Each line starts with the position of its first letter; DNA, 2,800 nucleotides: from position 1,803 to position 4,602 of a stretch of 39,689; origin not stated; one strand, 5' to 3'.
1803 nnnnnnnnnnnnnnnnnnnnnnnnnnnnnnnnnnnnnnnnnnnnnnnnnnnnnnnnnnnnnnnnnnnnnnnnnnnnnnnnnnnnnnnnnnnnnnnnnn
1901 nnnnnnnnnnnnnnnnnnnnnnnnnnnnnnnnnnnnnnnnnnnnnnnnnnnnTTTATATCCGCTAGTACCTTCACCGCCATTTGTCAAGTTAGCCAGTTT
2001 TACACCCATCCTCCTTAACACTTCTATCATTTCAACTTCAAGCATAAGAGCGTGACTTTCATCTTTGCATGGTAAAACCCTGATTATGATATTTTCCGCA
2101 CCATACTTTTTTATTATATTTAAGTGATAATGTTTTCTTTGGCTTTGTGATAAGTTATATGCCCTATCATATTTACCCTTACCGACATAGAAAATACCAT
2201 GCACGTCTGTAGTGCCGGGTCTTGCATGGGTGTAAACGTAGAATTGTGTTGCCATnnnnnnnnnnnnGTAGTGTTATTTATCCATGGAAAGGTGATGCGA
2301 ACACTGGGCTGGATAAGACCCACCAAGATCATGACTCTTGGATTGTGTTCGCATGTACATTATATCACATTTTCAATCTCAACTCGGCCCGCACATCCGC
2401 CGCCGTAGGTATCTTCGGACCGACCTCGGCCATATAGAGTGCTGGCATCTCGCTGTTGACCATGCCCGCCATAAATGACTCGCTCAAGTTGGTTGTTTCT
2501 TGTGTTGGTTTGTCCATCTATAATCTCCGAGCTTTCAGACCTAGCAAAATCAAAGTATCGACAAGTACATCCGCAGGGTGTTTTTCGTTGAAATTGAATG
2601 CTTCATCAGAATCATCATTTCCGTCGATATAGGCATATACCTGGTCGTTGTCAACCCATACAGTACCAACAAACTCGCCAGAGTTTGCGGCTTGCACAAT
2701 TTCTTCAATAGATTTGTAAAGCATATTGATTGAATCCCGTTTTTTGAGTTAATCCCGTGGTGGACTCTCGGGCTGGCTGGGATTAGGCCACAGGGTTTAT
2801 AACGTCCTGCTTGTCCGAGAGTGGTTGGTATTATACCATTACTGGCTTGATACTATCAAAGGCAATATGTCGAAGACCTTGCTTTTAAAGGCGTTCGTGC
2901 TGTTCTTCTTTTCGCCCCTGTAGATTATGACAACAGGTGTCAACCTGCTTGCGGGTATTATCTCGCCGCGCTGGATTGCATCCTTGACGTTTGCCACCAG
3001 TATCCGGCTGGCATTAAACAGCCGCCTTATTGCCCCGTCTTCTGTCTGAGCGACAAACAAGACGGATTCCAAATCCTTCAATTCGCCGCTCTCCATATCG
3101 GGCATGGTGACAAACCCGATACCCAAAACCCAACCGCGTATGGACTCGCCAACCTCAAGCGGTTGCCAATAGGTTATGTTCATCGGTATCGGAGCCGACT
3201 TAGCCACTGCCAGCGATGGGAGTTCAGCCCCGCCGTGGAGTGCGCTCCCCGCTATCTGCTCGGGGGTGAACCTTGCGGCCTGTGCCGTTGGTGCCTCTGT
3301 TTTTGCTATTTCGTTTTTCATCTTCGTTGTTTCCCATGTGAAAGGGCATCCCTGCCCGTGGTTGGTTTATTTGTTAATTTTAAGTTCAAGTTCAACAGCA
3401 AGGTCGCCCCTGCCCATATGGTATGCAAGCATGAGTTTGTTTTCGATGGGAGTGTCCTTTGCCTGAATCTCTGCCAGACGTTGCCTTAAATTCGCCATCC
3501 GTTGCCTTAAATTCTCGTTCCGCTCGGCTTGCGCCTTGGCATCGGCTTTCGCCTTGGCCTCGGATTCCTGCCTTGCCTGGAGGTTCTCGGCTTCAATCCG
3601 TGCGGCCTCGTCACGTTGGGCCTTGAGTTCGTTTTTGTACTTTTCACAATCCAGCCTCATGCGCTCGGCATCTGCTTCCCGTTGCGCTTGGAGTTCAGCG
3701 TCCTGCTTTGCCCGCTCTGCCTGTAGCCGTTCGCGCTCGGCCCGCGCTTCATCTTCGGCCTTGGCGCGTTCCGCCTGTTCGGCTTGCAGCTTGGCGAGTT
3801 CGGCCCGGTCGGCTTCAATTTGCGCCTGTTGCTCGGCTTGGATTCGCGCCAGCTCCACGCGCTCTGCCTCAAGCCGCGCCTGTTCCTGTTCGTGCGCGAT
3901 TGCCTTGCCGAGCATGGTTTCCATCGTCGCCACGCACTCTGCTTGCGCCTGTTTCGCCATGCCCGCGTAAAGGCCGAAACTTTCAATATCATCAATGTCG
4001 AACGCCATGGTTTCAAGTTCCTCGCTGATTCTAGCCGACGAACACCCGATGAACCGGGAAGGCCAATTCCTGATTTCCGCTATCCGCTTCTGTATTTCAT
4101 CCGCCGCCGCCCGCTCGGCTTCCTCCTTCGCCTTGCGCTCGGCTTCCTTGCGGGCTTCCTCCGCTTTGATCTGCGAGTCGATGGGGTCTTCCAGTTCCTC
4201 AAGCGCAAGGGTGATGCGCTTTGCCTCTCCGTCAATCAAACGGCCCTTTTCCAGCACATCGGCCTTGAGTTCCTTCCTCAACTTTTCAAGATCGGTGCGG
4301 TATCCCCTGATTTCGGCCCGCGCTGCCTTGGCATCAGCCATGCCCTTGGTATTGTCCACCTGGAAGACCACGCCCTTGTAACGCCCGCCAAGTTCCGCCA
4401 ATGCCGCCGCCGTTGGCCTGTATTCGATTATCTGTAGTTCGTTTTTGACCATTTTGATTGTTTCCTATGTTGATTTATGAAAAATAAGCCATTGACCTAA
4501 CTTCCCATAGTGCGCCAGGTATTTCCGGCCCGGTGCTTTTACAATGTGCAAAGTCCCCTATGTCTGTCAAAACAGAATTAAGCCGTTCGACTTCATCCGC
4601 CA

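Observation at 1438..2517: GIY-YIG cassette splits the exonuclease gene and supplies a replacement N-terminus, leaving a 50-codon orphan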

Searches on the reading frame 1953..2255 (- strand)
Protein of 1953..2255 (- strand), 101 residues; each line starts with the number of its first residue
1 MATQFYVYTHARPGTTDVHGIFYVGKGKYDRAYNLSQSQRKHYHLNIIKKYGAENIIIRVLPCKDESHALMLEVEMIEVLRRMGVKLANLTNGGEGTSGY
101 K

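Call 60: predict_structure(alignment_id=A4)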
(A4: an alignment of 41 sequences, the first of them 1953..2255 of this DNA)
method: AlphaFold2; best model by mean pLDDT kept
length: 101 residues; sequences in the alignment: 41
mean_pLDDT: 89.2   pTM: 0.81
mean pLDDT of the five models: 89.2, 88.8, 88.3, 87.9, 87.4
residues with pLDDT >= 90: 76; 70-90: 15; 50-70: 8; < 50: 2
segments of 3 or more residues with pLDDT < 50: none
pLDDT, mean of each block of 10 residues (from residue 1): 89 96 94 81 91 96 94 96 94 66 42
secondary structure, 60 per line:
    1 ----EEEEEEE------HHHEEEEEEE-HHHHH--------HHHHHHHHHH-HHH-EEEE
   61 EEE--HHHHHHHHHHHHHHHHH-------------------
elements in order: E5-11 E21-27 H29-33 H42-51 E57-63 H66-82

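Call 67: fold_search(model_id=the predicted structure, library=pdb)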
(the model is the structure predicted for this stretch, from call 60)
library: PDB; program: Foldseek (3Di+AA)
matches with E <= 10: 130; with E <= 0.001: 0
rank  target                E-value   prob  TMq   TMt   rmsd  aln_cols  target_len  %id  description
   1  9ijr_C                3.3e-01  0.09  0.22  0.08  12.0        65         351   17  Cryo-EM structure of the orphan GPR52 beta-arrestin 1 complex bound to ligand c17 (released 2025-09-03)
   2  8hsv_A                4.0e-01  0.08  0.21  0.08  12.3        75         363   13  The structure of rat beta-arrestin1 in complex with a rat Mdm2 peptide (released 2023-07-19)
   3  3p2d_A                4.6e-01  0.09  0.22  0.08  11.5        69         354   10  Crystal structure of arrestin-3 reveals the basis of the difference in receptor binding between two non-visual subtype (released 2011-01-26)
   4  6akj_B                5.2e-01  0.08  0.23  0.22  12.2        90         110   11  The crystal structure of EMC complex (released 2019-02-13)
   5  1g4r                  6.0e-01  0.08  0.23  0.08  11.4        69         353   14  CRYSTAL STRUCTURE OF BOVINE BETA-ARRESTIN 1 (released 2001-10-03)
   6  3p2d_B                7.3e-01  0.08  0.22  0.08  11.3        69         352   14  Crystal structure of arrestin-3 reveals the basis of the difference in receptor binding between two non-visual subtype (released 2011-01-26)
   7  8i0z_A                7.8e-01  0.06  0.23  0.08  11.9        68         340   13  Structure of beta-arrestin2 in complex with a phosphopeptide corresponding to the human C5a anaphylatoxin chemotactic  (released 2023-05-17)
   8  3ugx_A                1.2e+00  0.06  0.22  0.08  11.9        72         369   18  Crystal Structure of Visual Arrestin (released 2012-02-08)
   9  1cf1_D                1.3e+00  0.05  0.22  0.08  11.9        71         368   18  ARRESTIN FROM BOVINE ROD OUTER SEGMENTS (released 1999-04-16)
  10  2wtr_A                1.6e+00  0.05  0.22  0.08  11.9        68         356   13  Full length Arrestin2 (released 2009-09-29)
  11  5xvo_F                1.7e+00  0.04  0.21  0.20   7.8        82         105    8  E. fae Cas1-Cas2/prespacer/target ternary complex revealing DNA sampling and half-integration states (released 2017-10-04)
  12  4z3x_E                1.7e+00  0.04  0.17  0.11  12.8        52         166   10  Active site complex BamBC of Benzoyl Coenzyme A reductase in complex with 1-Monoenoyl-CoA (released 2015-06-24)
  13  9ii2_A                2.3e+00  0.03  0.22  0.08  13.2        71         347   14  Cryo-EM Structure of the 2:2 Complex of mGlu3 and beta-arrestin1 (released 2025-03-05)
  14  2uv0_H                2.4e+00  0.04  0.24  0.16  11.5       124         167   10  Structure of the P. aeruginosa LasR ligand-binding domain bound to its autoinducer (released 2007-03-27)
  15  5xvo_E                2.4e+00  0.03  0.21  0.20   7.8        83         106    8  E. fae Cas1-Cas2/prespacer/target ternary complex revealing DNA sampling and half-integration states (released 2017-10-04)
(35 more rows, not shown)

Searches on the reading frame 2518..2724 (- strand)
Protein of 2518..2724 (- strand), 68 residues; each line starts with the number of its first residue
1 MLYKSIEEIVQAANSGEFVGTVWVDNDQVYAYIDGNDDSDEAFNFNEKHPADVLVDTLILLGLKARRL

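Call 4: search_protein_families(library=pfam, proteins=[window:2518-2724:-], max_evalue=0.01)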
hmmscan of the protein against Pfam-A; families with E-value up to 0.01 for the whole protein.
window:2518-2724:- (68 aa): 0 families

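Call 36: search_protein_families(library=phrogs, proteins=[window:2518-2724:-], max_evalue=0.001)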
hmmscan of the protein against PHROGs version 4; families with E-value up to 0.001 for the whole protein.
window:2518-2724:- (68 aa): 0 families

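Call 50: search_protein_families(library=ncbifam, proteins=[window:2518-2724:-], max_evalue=0.01)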
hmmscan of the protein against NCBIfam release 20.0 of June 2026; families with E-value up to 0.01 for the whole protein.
window:2518-2724:- (68 aa): 0 families

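Call 79: find_encoding_contigs(protein=window:2518-2724:-, flank=3000, max_places=10)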
Protein window:2518-2724:- (68 aa): 7 contigs read that carry it; 2 places shown.
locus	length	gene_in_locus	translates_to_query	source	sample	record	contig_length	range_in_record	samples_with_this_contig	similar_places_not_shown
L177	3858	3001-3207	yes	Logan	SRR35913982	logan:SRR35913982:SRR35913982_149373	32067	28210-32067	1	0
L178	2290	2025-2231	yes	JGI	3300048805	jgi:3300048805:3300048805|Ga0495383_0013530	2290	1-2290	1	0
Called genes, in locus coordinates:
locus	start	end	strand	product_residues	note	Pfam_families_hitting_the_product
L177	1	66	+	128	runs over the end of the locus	-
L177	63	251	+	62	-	-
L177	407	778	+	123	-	-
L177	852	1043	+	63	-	-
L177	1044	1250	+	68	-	-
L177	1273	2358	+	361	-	PF07083:DUF1351 (weak)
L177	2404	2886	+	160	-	-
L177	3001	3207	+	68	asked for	-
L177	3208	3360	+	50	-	-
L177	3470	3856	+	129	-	?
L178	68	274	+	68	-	-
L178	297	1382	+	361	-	PF07083:DUF1351 (weak)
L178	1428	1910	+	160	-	-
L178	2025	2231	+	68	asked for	-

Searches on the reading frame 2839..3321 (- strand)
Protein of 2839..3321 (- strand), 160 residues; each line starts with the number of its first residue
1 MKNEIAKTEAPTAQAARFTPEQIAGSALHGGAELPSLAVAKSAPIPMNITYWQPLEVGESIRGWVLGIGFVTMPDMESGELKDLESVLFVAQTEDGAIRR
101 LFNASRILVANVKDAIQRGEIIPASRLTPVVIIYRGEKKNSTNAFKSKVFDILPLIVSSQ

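Call 4: search_protein_families(library=pfam, proteins=[window:2839-3321:-], max_evalue=0.01)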
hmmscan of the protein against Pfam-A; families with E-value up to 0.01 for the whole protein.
window:2839-3321:- (160 aa): 0 families

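Call 36: search_protein_families(library=phrogs, proteins=[window:2839-3321:-], max_evalue=0.001)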
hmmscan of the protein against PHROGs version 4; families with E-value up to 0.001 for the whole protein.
window:2839-3321:- (160 aa): 1 family
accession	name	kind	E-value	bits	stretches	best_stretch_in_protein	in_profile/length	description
phrog_14584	-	unknown function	3.1e-20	73.8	1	32-158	18-141/191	-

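Call 50: search_protein_families(library=ncbifam, proteins=[window:2839-3321:-], max_evalue=0.01)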
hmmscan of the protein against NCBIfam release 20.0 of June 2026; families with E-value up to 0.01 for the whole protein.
window:2839-3321:- (160 aa): 0 families

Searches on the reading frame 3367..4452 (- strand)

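Call 4: search_protein_families(library=pfam, proteins=[window:3367-4452:-], max_evalue=0.01)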
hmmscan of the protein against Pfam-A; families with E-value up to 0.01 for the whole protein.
window:3367-4452:- (361 aa): 1 family
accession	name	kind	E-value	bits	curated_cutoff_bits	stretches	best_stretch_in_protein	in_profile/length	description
PF07083.16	DUF1351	-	3.3e-06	27.4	27.8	1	10-127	14-129/210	Protein of unknown function (DUF1351)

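Call 36: search_protein_families(library=phrogs, proteins=[window:3367-4452:-], max_evalue=0.001)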
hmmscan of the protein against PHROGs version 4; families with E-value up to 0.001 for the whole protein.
window:3367-4452:- (361 aa): 3 families
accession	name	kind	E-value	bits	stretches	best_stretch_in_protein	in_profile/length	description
phrog_17928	-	unknown function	3.5e-37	129.2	1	12-331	75-395/511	-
phrog_16469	-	unknown function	1.5e-30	108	1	7-314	32-340/392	-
phrog_1376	-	unknown function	4.6e-11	43.5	1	24-260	36-265/362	-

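Call 50: search_protein_families(library=ncbifam, proteins=[window:3367-4452:-], max_evalue=0.01)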
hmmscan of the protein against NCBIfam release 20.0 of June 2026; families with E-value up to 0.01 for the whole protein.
window:3367-4452:- (361 aa): 0 families
